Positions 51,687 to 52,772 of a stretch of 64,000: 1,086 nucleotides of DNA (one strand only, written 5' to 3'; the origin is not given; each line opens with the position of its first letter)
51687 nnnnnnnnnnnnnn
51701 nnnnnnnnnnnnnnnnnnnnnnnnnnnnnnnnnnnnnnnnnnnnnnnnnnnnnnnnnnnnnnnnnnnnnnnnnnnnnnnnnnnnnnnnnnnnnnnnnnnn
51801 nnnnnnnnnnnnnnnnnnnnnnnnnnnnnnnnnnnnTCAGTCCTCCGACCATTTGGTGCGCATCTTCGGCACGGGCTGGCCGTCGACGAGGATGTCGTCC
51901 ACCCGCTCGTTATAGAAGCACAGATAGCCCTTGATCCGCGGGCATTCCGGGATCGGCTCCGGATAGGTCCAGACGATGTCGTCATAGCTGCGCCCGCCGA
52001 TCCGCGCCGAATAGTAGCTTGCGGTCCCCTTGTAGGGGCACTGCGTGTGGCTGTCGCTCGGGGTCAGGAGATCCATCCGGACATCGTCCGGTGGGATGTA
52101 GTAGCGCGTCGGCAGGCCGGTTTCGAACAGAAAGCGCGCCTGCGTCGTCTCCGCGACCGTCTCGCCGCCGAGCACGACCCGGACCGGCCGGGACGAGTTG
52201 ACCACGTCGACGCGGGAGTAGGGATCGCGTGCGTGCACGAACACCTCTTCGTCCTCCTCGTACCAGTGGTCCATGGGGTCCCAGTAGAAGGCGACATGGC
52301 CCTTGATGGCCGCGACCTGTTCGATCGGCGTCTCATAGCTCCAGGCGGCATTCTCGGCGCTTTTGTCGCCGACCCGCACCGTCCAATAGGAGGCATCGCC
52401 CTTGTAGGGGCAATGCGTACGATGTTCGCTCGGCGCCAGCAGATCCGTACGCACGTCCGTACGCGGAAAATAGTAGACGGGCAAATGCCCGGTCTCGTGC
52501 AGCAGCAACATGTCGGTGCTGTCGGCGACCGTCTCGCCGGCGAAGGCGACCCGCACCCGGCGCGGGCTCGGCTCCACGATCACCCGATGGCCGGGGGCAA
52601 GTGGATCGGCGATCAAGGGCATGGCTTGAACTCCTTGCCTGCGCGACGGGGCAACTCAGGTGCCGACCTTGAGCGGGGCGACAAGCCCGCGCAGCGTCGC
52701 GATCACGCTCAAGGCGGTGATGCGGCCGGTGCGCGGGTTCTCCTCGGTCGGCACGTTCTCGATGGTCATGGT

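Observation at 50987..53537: Conserved operon of unknown function: NadX-like dehydrogenase, tandem DUF427, cyclophilin-like (PF04126-type), SixA-like phosphatase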

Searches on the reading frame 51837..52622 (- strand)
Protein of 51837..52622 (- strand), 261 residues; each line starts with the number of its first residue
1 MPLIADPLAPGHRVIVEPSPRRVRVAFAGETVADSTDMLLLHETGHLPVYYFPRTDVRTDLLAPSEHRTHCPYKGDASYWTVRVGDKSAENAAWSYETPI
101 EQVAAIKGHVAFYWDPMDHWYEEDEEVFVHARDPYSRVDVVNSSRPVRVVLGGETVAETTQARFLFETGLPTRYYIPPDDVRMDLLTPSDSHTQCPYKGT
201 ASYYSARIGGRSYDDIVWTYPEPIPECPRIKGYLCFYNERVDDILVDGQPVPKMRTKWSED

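Call 5: search_protein_families(library=pfam, proteins=[window:51837-52622:-], max_evalue=0.01)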
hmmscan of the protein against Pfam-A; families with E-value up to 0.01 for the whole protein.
window:51837-52622:- (261 aa): 1 family
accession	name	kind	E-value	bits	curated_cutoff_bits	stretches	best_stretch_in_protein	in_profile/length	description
PF04248.19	NTP_transf_9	-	1.3e-77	256.2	22.1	2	23-115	1-93/93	Domain of unknown function (DUF427)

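Call 6: search_protein_families(library=ncbifam, proteins=[window:51837-52622:-], max_evalue=0.01)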
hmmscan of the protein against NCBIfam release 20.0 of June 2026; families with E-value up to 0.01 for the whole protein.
window:51837-52622:- (261 aa): 0 families

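Call 10: search_dna_similar(query=window:51837-52622:-, collection=plasmids, mode=protein, max_rows=30)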
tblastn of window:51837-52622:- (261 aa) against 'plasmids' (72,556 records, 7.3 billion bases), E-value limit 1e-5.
Records with a match: 263; places in all: 284; records where one place covers at least 80% of the query: 119.
Best place of each record, by identity: <60% 263.
By first word of the organism name: Sinorhizobium 67; Klebsiella 26; Acinetobacter 26; Pseudomonas 25; Streptomyces 9; Ensifer 8; Citrobacter 8; Paraburkholderia 7; Enterobacter 7; Rhodococcus 6; and 31 more.
By predicted mobility (MOB-suite, as given by PLSDB): mobilizable 106; non-mobilizable 98; conjugative 59.
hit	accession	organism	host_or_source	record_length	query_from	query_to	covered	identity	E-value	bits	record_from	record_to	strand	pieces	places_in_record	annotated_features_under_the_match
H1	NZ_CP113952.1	Rhodococcus sp. JS3073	culture,soil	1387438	9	251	93%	50.6%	3e-69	238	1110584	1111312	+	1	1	record has no annotation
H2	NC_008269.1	Rhodococcus jostii RHA1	-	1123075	13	251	92%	50.6%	1e-67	233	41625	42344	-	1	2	record has no annotation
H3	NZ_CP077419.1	Rhodococcus qingshengii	pure culture,oil-contaminated water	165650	13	251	92%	50.6%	1e-66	230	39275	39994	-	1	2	DUF427 domain-containing protein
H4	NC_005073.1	Rhodococcus erythropolis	-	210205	13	251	92%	50.6%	1e-66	230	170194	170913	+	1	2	DUF427 domain-containing protein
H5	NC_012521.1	Rhodococcus opacus B4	-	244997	13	251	92%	50.6%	2e-66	230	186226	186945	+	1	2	DUF427 domain-containing protein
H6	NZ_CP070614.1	Rhodococcus pseudokoreensis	cell culture,rhizosphere of apple ...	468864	13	251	92%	50.6%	2e-66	230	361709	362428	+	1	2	DUF427 domain-containing protein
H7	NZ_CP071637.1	Rhizobium sp. NZLR1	lentil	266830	19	251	89%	51.5%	2e-71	244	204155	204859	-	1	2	DUF427 domain-containing protein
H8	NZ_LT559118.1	Nonomuraea gerenzanensis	-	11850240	13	259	95%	46.4%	3e-57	204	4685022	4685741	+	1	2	none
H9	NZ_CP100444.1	Streptomyces rimosus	pure culture,OTC cluster deletion ...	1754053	7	249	85%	50.7%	4e-26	213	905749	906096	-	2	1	record has no annotation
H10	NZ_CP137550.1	Streptomyces sp. N50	Selaginella tamariscina,cell ...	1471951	14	260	95%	45.7%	3e-55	198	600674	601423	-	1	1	record has no annotation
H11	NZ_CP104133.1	Sinorhizobium sp. K101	Phaseolus vulgaris,cell ...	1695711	9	244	90%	45.6%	1e-25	194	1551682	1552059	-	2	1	none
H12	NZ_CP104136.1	Sinorhizobium sp. C101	Phaseolus vulgaris,cell ...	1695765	9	244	90%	45.6%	1e-25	194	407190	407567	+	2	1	record has no annotation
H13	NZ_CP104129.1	Sinorhizobium sp. M103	Phaseolus vulgaris,cell ...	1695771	9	244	90%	45.6%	1e-25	194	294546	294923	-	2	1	none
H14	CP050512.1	Sinorhizobium meliloti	Medicago sativa,cell culture,root nodule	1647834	9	257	90%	44.4%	1e-24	189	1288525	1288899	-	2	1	DUF427 domain-containing protein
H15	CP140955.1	Sinorhizobium meliloti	Medicago lupulina,whole organism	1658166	9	257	90%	44.4%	1e-24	189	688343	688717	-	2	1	DUF427 domain-containing protein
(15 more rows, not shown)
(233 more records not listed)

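Call 11: get_annotated_region(hit=H7, flank=7000)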
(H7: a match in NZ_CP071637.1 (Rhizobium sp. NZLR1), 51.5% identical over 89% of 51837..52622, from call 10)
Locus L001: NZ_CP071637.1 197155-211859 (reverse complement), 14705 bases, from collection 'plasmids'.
description: Rhizobium sp. NZLR1 plasmid p5, complete sequence
organism: Rhizobium sp. NZLR1 (NCBI taxid 2731096)
taxonomy: Bacteria; Pseudomonadota; Alphaproteobacteria; Hyphomicrobiales; Rhizobiaceae; Rhizobium; Rhizobium sp. NZLR1
host: -; source: lentil; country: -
typing (MOB-suite, as given by PLSDB): conjugative; relaxase MOBP; mating-pair formation MPF_T
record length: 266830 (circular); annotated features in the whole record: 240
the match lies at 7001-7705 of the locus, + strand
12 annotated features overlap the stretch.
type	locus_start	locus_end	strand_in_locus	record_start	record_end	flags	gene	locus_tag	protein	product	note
CDS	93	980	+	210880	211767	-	-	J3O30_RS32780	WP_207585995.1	VOC family protein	-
CDS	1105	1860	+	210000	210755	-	-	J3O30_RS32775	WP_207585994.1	FCD domain-containing protein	-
CDS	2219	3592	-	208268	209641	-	-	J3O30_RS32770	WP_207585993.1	MFS transporter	-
CDS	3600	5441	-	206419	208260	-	-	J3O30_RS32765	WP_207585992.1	ABC transporter ATP-binding protein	-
CDS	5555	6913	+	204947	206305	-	-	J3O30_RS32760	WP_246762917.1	LLM class flavin-dependent oxidoreductase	-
CDS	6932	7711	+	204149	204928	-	-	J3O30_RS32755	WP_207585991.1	DUF427 domain-containing protein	-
CDS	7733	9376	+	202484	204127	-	-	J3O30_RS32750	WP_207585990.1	ABC transporter substrate-binding protein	-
CDS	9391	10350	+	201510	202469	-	-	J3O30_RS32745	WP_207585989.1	ABC transporter permease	GO:0055085 - transmembrane transport [Evidence IEA]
CDS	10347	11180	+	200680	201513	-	-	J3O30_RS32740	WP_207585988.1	ABC transporter permease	-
CDS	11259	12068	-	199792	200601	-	-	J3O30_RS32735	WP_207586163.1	PhnD/SsuA/transferrin family substrate-binding protein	-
CDS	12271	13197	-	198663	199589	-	-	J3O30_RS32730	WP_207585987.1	fatty acid desaturase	GO:0006629 - lipid metabolic process [Evidence IEA]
CDS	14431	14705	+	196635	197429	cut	-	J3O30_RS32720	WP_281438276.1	amino acid ABC transporter ATP-binding protein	-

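Call 12: get_annotated_region(hit=H3, flank=7000)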
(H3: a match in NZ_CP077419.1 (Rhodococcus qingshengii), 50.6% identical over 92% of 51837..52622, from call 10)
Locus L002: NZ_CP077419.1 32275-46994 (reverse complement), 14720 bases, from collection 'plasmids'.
description: Rhodococcus qingshengii strain TG-1 plasmid unnamed3, complete sequence
organism: Rhodococcus qingshengii (NCBI taxid 334542)
taxonomy: Bacteria; Actinomycetota; Actinomycetes; Mycobacteriales; Nocardiaceae; Rhodococcus; Rhodococcus qingshengii
host: -; source: pure culture,oil-contaminated water; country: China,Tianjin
typing (MOB-suite, as given by PLSDB): mobilizable; relaxase MOBP
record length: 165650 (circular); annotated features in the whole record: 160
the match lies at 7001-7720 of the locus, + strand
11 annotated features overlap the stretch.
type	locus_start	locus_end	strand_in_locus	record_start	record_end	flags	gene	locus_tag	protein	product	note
CDS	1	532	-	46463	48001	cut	-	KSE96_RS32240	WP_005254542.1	AMP-binding protein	-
CDS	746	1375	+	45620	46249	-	-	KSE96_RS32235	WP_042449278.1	enoyl-CoA hydratase-related protein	-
CDS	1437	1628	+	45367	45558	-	-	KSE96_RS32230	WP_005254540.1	hypothetical protein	-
CDS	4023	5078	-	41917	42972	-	-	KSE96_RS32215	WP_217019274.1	tyrosine-type recombinase/integrase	GO:0015074 - DNA integration [Evidence IEA]; GO:0006310 - DNA recombination [Evidence IEA]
CDS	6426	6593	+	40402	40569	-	-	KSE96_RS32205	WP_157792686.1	hypothetical protein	-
CDS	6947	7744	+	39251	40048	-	-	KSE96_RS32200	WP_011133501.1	DUF427 domain-containing protein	-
CDS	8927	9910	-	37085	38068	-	-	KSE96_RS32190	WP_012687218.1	NADPH:quinone reductase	-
CDS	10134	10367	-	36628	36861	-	-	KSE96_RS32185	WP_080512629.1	transposase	GO:0006313 - DNA transposition [Evidence IEA]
CDS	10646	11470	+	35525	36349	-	-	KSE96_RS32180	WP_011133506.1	alpha/beta fold hydrolase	-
CDS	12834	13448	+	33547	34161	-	-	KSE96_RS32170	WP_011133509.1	hypothetical protein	-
CDS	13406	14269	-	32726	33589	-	-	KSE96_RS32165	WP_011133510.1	IS5-like element ISRer2 family transposase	-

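Call 14: find_homologous_proteins(query=window:51837-52622:-, max_evalue=1e-20)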
Query window:51837-52622:- (261 aa): 7999 proteins with E <= 1e-20 among 8000 candidates; the best 120 are listed.
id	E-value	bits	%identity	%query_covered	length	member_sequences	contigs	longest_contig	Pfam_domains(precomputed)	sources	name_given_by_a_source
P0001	1.6e-179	614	100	100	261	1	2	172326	PF04248.20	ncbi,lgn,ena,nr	ncbi:MAG: DUF427 domain-containing protein [Alphaproteobacteria bacterium]|nr:DUF427 domain-containi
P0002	5.5e-137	474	77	100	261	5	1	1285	PF04248.20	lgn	-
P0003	8.9e-128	444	73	97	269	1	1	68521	PF04248.20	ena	-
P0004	1.2e-127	443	74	96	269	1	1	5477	PF04248.20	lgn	-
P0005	4.7e-127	441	72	100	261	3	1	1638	PF04248.20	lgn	-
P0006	3.1e-126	439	71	96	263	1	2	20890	PF04248.20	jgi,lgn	jgi:uncharacterized protein (DUF427 family)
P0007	3.0e-125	436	71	97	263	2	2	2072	PF04248.20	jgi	-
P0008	5.8e-125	435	73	97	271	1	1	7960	PF04248.20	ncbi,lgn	-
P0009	8.8e-124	431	70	97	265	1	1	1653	PF04248.20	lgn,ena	-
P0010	9.4e-124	431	69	97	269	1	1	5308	PF04248.20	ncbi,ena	-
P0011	2.9e-123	429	72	96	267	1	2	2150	PF04248.20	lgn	-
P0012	3.4e-123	429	73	97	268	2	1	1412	PF04248.20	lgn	-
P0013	8.8e-123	427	69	97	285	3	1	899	PF04248.20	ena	-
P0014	8.9e-123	427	72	97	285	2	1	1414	PF04248.20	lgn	-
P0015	1.1e-122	427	72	97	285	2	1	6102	PF04248.20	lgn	-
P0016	1.7e-122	427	71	96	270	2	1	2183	PF04248.20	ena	-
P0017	2.7e-122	426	71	97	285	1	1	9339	PF04248.20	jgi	jgi:uncharacterized protein (DUF427 family)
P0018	2.8e-122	426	69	97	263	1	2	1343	PF04248.20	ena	-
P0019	3.6e-122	425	71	97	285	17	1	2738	PF04248.20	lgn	-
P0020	4.2e-122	425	71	97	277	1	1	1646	PF04248.20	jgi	jgi:uncharacterized protein (DUF427 family)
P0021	4.9e-122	425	71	97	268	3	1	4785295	PF04248.20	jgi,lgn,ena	-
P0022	7.5e-122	424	72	97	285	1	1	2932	PF04248.20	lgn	-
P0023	1.0e-121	424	69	97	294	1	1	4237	PF04248.20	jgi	jgi:uncharacterized protein (DUF427 family)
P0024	1.2e-121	424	73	95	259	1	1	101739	PF04248.20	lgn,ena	-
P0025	1.6e-121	423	68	97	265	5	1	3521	PF04248.20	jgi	-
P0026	3.5e-121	422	69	97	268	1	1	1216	PF04248.20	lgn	-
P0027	3.7e-121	422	71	97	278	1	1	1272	PF04248.20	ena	-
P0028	4.2e-121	422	69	96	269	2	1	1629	PF04248.20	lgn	-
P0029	4.7e-121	422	69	97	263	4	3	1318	PF04248.20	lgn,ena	-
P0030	9.4e-121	421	69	97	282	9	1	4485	PF04248.20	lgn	-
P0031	1.1e-120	421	71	97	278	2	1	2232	PF04248.20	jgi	jgi:uncharacterized protein (DUF427 family)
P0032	1.4e-120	420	70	97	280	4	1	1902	PF04248.20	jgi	-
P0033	1.6e-120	420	70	97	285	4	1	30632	PF04248.20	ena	-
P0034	1.6e-120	420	72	96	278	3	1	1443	PF04248.20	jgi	jgi:uncharacterized protein (DUF427 family)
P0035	1.7e-120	420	71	97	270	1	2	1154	PF04248.20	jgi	-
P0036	1.8e-120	420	72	97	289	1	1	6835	PF04248.20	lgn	-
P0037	2.1e-120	420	70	97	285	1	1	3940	PF04248.20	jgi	-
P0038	2.1e-120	420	69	97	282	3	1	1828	PF04248.20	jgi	jgi:uncharacterized protein (DUF427 family)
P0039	2.2e-120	420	69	97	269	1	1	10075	PF04248.20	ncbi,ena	-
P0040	2.3e-120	420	70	95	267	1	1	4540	PF04248.20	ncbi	-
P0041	3.3e-120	419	71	95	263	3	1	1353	PF04248.20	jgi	-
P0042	3.7e-120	419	70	98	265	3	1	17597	PF04248.20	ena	-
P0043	4.2e-120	419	69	97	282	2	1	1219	PF04248.20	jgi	jgi:uncharacterized protein (DUF427 family)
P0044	4.3e-120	419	68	97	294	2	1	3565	PF04248.20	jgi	jgi:uncharacterized protein (DUF427 family)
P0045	4.5e-120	419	69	97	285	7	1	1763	PF04248.20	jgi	jgi:uncharacterized protein (DUF427 family)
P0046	4.9e-120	418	70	97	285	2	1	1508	PF04248.20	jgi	-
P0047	5.4e-120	418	69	97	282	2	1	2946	PF04248.20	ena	-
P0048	5.7e-120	418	69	97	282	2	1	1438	PF04248.20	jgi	jgi:uncharacterized protein (DUF427 family)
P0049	6.6e-120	418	72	96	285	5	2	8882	PF04248.20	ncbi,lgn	ncbi:MAG: DUF427 domain-containing protein [Stellaceae bacterium]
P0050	9.3e-120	418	69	97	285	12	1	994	PF04248.20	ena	-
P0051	9.6e-120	418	68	97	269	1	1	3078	PF04248.20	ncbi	-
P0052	1.0e-119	417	69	97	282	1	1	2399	PF04248.20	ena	-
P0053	1.2e-119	417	70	97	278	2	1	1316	PF04248.20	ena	-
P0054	1.2e-119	417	71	96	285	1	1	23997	PF04248.20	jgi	jgi:uncharacterized protein (DUF427 family)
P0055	1.4e-119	417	71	97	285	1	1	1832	PF04248.20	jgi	jgi:uncharacterized protein (DUF427 family)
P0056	1.6e-119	417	71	97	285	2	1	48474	PF04248.20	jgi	jgi:uncharacterized protein (DUF427 family)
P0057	1.7e-119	417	71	97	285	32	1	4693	PF04248.20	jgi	jgi:uncharacterized protein (DUF427 family)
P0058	2.1e-119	416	71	97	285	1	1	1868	PF04248.20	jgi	-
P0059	2.6e-119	416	70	97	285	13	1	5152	PF04248.20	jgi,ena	jgi:uncharacterized protein (DUF427 family)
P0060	3.2e-119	416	72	94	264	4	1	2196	PF04248.20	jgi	jgi:uncharacterized protein (DUF427 family)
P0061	3.3e-119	416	68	99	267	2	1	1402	PF04248.20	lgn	-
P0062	3.3e-119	416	70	97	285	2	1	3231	PF04248.20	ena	-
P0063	3.3e-119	416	69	97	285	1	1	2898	PF04248.20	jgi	jgi:uncharacterized protein (DUF427 family)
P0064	3.6e-119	416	71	96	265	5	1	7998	PF04248.20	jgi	jgi:uncharacterized protein (DUF427 family)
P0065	4.2e-119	415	69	97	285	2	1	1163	PF04248.20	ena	-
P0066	4.4e-119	415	71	97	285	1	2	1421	PF04248.20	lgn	-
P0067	4.5e-119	415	70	97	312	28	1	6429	PF04248.20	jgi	jgi:uncharacterized protein (DUF427 family)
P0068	4.6e-119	415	69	97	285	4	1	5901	PF04248.20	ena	-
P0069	4.7e-119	415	69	97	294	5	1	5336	PF04248.20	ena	-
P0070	5.9e-119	415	69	96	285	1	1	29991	PF04248.20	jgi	jgi:uncharacterized protein (DUF427 family)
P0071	6.1e-119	415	69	97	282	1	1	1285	PF04248.20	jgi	jgi:uncharacterized protein (DUF427 family)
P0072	6.3e-119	415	69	97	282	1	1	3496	PF04248.20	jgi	jgi:uncharacterized protein (DUF427 family)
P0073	8.2e-119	414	69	96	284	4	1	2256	PF04248.20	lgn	-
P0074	8.8e-119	414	70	97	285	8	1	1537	PF04248.20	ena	-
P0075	9.2e-119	414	68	97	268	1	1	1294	PF04248.20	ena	-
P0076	1.1e-118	414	71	96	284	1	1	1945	PF04248.20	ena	-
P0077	1.2e-118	414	70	97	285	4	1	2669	PF04248.20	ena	-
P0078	1.2e-118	414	68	97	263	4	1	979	PF04248.20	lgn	-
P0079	1.3e-118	414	71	97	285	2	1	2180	PF04248.20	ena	-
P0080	1.3e-118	414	70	97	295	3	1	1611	PF04248.20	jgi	jgi:uncharacterized protein (DUF427 family)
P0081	1.3e-118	414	70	96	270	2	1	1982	PF04248.20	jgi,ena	-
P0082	1.4e-118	414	70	97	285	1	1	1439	PF04248.20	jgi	jgi:uncharacterized protein (DUF427 family)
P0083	1.4e-118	414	69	97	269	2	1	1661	PF04248.20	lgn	-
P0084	1.4e-118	414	68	97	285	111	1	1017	PF04248.20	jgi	-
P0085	1.5e-118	414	69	97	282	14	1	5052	PF04248.20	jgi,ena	-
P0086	1.6e-118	414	68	97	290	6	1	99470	PF04248.20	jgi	jgi:uncharacterized protein (DUF427 family)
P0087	1.7e-118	413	69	97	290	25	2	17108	PF04248.20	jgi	jgi:uncharacterized protein (DUF427 family)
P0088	1.8e-118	413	69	96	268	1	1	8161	PF04248.20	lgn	-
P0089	1.8e-118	413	69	97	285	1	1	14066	PF04248.20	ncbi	ncbi:MAG: DUF427 domain-containing protein [Thiohalocapsa sp.]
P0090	1.9e-118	413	69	97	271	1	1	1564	PF04248.20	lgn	-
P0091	1.9e-118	413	69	97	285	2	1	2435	PF04248.20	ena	-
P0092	2.1e-118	413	69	96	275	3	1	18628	PF04248.20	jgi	jgi:uncharacterized protein (DUF427 family)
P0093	2.5e-118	413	69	97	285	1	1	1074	PF04248.20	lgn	-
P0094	2.7e-118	413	68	97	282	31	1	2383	PF04248.20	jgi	jgi:uncharacterized protein (DUF427 family)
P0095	2.9e-118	413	66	100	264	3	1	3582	PF04248.20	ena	-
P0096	2.9e-118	413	68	97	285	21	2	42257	PF04248.20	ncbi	-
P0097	3.1e-118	413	70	97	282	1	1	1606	PF04248.20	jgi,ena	-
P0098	3.2e-118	413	70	93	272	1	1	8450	PF04248.20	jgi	jgi:uncharacterized protein (DUF427 family)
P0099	3.2e-118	412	67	99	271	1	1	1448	PF04248.20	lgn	-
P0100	3.8e-118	412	70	97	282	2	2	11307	PF04248.20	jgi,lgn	jgi:uncharacterized protein (DUF427 family)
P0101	3.9e-118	412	69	97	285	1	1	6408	PF04248.20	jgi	jgi:uncharacterized protein (DUF427 family)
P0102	4.0e-118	412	68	97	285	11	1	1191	PF04248.20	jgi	-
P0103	4.3e-118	412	68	97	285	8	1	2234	PF04248.20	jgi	jgi:uncharacterized protein (DUF427 family)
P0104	5.1e-118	412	69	96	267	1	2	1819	PF04248.20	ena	-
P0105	5.4e-118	412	69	97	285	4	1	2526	PF04248.20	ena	-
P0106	5.7e-118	412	67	97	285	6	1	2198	PF04248.20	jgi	jgi:uncharacterized protein (DUF427 family)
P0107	5.7e-118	412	69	97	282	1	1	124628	PF04248.20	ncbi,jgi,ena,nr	ncbi:MAG: DUF427 domain-containing protein [Alphaproteobacteria bacterium]|nr:DUF427 domain-containi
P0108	5.8e-118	412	69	97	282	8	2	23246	PF04248.20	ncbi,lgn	-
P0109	5.9e-118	412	68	97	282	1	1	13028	PF04248.20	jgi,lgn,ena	jgi:uncharacterized protein (DUF427 family)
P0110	6.9e-118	411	70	96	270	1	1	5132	PF04248.20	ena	-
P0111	6.9e-118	411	70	96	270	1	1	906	PF04248.20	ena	-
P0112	7.3e-118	411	69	97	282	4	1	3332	PF04248.20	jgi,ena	-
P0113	7.5e-118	411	69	97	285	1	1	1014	PF04248.20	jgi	jgi:uncharacterized protein (DUF427 family)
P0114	7.9e-118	411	69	97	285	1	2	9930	PF04248.20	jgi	jgi:uncharacterized protein (DUF427 family)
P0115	8.2e-118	411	69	97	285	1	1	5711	PF04248.20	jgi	jgi:uncharacterized protein (DUF427 family)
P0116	8.2e-118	411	69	96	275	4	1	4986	PF04248.20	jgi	jgi:uncharacterized protein (DUF427 family)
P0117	8.5e-118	411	68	97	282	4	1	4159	PF04248.20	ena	-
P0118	8.9e-118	411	69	97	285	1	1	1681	PF04248.20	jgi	jgi:uncharacterized protein (DUF427 family)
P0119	9.3e-118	411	67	97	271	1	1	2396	PF04248.20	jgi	jgi:uncharacterized protein (DUF427 family)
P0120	9.3e-118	411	69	97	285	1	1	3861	PF04248.20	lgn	-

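Call 15: find_encoding_contigs(protein=P0021, flank=8000, max_places=2)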
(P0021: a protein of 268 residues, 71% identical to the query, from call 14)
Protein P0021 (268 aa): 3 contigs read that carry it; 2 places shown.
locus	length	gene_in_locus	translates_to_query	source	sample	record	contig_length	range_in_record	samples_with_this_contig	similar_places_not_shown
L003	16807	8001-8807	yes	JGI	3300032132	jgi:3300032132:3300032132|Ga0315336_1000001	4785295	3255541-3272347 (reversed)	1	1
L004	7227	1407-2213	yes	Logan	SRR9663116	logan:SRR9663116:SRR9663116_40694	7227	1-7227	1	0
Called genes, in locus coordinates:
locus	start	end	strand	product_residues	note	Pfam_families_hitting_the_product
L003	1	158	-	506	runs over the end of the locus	-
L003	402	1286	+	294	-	-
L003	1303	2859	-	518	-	PF02776:TPP_enzyme_N, PF02775:TPP_enzyme_C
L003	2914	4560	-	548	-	PF00732:GMC_oxred_N, PF00890:FAD_binding_2 (faint), PF05199:GMC_oxred_C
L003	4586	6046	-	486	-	PF02934:GatB_N, PF02637:GatB_Yqey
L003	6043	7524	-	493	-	PF01425:Amidase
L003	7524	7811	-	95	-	PF02686:GatC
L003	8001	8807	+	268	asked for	PF04248:NTP_transf_9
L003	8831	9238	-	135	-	PF08570:DUF1761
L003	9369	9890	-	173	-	-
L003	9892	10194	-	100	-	-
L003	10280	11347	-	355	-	PF04199:Cyclase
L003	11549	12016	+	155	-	PF03652:RuvX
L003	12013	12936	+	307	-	PF03547:Mem_trans, PF01758:SBF (weak)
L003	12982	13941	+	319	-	PF02729:OTCace_N, PF00185:OTCace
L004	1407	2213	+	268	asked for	PF04248:NTP_transf_9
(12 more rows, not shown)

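Call 16: find_encoding_contigs(protein=P0003, flank=8000, max_places=2)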
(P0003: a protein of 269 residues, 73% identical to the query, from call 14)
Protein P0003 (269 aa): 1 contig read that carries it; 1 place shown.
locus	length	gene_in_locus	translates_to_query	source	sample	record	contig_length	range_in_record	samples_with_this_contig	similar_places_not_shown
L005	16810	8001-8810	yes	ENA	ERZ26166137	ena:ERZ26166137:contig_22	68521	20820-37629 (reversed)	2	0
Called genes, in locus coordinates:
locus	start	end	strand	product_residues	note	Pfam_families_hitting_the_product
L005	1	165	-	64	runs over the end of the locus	-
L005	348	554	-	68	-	PF00313:CSD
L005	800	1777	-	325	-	PF10017:Methyltransf_33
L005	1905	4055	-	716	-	PF00270:DEAD (weak), PF04851:ResIII, PF17757:UvrB_inter, PF27431:UvrB_3rd, PF00271:Helicase_C, PF12344:UvrB, PF02151:UVR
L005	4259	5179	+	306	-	PF05721:PhyH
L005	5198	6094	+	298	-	PF05721:PhyH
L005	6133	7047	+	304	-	PF05721:PhyH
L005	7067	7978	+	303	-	PF05721:PhyH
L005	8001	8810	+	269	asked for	PF04248:NTP_transf_9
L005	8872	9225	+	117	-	-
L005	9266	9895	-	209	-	PF02798:GST_N (weak), PF13417:GST_N_3, PF13409:GST_N_2, PF00043:GST_C, PF14497:GST_C_3, PF13410:GST_C_2 (weak)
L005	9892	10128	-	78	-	PF08327:AHSA1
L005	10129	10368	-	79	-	PF08327:AHSA1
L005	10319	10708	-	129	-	PF25213:HVO_A0261_N (weak), PF12802:MarR_2 (weak), PF12840:HTH_20, PF01022:HTH_5, PF01047:MarR (weak), PF13412:HTH_24 (weak)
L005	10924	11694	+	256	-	PF00378:ECH_1, PF16113:ECH_2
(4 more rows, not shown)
